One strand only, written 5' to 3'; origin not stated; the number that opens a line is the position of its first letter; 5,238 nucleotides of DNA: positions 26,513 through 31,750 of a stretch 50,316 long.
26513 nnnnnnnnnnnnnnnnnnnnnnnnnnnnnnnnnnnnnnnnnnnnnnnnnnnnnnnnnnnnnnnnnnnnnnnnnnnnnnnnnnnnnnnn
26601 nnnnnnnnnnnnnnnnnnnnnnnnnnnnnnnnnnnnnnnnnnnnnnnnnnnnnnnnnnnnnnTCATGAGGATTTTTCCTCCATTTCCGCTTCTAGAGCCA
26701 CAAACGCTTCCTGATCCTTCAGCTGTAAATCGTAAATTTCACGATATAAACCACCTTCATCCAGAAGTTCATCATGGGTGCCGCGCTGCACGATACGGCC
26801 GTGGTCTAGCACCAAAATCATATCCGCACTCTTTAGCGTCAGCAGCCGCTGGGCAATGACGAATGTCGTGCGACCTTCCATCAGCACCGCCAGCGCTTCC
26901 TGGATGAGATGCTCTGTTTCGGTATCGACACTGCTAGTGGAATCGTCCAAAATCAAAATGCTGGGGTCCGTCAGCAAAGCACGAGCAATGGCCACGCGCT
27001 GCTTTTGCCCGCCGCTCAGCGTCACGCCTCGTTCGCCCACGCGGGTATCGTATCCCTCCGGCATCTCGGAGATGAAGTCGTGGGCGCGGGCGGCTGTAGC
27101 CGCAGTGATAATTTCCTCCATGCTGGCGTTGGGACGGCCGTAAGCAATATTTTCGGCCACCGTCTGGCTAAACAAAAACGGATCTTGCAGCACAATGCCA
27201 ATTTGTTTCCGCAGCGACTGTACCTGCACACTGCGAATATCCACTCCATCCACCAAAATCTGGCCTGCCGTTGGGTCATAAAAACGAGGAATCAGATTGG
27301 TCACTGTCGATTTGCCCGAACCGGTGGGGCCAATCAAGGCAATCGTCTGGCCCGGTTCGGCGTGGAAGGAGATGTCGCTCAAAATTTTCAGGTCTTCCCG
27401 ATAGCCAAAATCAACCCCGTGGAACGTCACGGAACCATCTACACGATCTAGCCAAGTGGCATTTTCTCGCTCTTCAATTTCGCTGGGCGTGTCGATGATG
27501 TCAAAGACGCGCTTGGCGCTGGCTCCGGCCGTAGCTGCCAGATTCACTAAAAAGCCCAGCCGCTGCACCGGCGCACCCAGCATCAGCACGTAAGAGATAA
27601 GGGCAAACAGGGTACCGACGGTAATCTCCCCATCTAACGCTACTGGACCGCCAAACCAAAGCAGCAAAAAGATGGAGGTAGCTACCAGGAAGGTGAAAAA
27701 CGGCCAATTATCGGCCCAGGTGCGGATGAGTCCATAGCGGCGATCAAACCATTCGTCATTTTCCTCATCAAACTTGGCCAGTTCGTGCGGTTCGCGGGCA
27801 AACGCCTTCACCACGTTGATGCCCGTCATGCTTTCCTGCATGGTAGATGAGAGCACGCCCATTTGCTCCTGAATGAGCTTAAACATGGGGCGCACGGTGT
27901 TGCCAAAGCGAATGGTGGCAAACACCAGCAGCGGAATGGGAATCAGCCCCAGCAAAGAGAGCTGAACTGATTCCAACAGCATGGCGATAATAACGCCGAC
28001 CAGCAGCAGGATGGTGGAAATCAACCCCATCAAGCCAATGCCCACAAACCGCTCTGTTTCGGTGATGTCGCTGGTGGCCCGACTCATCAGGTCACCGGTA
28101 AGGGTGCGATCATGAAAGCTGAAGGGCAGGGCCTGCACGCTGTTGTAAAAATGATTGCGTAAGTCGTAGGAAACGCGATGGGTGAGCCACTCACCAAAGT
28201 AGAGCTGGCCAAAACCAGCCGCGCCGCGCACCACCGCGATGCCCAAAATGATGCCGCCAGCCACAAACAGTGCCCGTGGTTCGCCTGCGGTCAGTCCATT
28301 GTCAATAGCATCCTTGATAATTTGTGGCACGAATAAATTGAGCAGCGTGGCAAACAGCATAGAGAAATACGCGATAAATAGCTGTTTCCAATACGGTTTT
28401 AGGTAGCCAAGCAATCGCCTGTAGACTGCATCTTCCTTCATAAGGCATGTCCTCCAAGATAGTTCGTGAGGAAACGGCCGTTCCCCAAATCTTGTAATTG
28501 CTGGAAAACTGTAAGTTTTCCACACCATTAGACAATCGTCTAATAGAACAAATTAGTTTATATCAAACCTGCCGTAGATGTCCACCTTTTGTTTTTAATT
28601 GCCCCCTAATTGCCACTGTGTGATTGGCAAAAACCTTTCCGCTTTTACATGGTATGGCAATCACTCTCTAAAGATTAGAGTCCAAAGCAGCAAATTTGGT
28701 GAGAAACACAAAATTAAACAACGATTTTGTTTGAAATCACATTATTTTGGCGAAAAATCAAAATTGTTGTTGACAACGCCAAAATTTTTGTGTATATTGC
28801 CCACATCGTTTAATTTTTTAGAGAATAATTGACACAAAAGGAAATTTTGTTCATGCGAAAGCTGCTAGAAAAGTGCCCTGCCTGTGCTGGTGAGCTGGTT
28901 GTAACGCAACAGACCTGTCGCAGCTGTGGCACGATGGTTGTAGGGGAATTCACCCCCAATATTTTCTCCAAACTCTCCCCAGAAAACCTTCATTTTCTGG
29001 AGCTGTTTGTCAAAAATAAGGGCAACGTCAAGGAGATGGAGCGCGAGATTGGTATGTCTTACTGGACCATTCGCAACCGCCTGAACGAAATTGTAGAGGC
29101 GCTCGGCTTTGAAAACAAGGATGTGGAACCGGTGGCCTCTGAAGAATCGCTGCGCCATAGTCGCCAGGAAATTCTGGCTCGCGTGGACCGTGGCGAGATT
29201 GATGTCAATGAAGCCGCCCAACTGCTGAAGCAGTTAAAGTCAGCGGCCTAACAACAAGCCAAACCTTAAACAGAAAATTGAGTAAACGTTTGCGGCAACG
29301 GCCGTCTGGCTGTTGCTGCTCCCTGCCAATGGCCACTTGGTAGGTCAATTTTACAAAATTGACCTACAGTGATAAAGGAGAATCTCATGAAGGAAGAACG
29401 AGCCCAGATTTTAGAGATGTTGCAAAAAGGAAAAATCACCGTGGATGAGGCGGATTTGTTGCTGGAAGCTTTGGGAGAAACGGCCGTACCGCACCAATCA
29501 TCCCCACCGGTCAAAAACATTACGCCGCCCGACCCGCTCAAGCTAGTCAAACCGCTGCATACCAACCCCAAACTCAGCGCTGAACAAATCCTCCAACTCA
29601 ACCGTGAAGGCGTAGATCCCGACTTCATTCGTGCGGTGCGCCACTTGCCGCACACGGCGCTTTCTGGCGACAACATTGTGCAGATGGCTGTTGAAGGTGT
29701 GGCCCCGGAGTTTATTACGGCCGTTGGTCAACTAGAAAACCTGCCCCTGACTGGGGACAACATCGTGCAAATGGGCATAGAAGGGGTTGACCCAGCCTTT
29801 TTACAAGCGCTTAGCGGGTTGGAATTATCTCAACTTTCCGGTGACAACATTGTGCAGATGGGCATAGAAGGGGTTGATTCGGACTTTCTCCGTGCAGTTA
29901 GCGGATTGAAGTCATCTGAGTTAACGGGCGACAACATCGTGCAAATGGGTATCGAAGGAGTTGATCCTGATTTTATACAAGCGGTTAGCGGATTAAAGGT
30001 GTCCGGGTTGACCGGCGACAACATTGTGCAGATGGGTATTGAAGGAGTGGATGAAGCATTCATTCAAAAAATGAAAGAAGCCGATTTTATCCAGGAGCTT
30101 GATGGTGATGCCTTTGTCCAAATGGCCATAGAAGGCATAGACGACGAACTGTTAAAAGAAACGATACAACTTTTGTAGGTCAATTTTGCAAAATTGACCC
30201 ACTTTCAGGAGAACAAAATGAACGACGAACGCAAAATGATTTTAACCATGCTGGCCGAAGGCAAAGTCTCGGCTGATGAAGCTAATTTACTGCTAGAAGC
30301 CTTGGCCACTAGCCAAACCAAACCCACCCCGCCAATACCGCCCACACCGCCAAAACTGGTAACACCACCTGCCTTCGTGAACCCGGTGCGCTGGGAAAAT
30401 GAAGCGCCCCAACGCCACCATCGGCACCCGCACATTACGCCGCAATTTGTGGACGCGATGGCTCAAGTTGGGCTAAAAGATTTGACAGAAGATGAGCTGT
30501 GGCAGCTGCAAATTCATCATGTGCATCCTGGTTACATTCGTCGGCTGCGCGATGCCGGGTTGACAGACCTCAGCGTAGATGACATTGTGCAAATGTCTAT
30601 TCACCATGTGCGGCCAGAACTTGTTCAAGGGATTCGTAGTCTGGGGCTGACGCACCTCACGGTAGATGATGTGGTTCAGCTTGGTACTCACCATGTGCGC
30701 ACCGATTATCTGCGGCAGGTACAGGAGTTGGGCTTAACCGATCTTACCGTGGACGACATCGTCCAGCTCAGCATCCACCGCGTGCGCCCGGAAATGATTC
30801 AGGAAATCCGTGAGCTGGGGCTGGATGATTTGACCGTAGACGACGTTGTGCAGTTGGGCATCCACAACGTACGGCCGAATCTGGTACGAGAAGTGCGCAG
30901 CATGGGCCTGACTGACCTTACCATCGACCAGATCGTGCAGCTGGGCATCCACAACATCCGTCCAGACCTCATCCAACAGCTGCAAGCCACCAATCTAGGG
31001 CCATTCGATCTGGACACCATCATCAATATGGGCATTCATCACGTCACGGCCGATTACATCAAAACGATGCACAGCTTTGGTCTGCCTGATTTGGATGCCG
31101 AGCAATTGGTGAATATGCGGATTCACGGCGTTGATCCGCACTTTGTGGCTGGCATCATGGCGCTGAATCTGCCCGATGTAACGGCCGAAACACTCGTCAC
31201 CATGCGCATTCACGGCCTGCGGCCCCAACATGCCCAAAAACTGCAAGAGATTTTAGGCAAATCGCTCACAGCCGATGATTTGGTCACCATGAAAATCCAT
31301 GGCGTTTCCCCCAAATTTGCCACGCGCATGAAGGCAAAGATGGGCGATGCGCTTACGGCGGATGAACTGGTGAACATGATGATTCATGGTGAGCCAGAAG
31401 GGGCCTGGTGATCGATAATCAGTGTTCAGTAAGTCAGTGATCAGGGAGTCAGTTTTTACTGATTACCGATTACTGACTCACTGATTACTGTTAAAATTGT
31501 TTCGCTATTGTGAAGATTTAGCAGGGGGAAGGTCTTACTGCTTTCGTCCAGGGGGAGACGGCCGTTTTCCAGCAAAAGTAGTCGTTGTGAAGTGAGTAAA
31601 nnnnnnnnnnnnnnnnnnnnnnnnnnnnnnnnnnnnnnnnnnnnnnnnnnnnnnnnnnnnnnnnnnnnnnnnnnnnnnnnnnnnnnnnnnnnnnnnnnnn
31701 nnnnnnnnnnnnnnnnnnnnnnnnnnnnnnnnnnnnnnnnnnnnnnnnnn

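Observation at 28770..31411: Uncharacterised three-gene cassette: DUF2089 zinc-ribbon/HTH protein plus two 29-residue-repeat proteins sharing a SHOCT-like helix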

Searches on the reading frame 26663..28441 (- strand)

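Call 88: search_protein_families(library=pfam, proteins=[window:26663-28441:-], max_evalue=0.00001)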
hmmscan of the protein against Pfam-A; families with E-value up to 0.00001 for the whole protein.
window:26663-28441:- (592 aa): 2 families
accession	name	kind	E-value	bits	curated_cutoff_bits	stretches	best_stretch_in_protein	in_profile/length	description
PF00664.28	ABC_membrane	-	5.4e-49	167.8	28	1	21-291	1-273/274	ABC transporter transmembrane region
PF00005.33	ABC_tran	-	7.8e-36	124.1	25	1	354-503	1-137/137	ABC transporter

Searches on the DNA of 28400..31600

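Call 74: search_rna_families(source=window, start=28400, end=31600, threshold=evalue, max_evalue=1)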
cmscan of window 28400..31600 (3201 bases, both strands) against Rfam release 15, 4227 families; matches with E-value up to 1: 1.
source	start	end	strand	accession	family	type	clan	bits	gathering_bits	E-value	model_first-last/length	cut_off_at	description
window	28780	28849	+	RF00147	SNORD34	Gene; snRNA; snoRNA; CD-box;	CL00055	22.4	38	0.53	1-79/79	no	Small nucleolar RNA SNORD34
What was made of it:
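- Tried and rejected: Rfam finds nothing (call 74).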
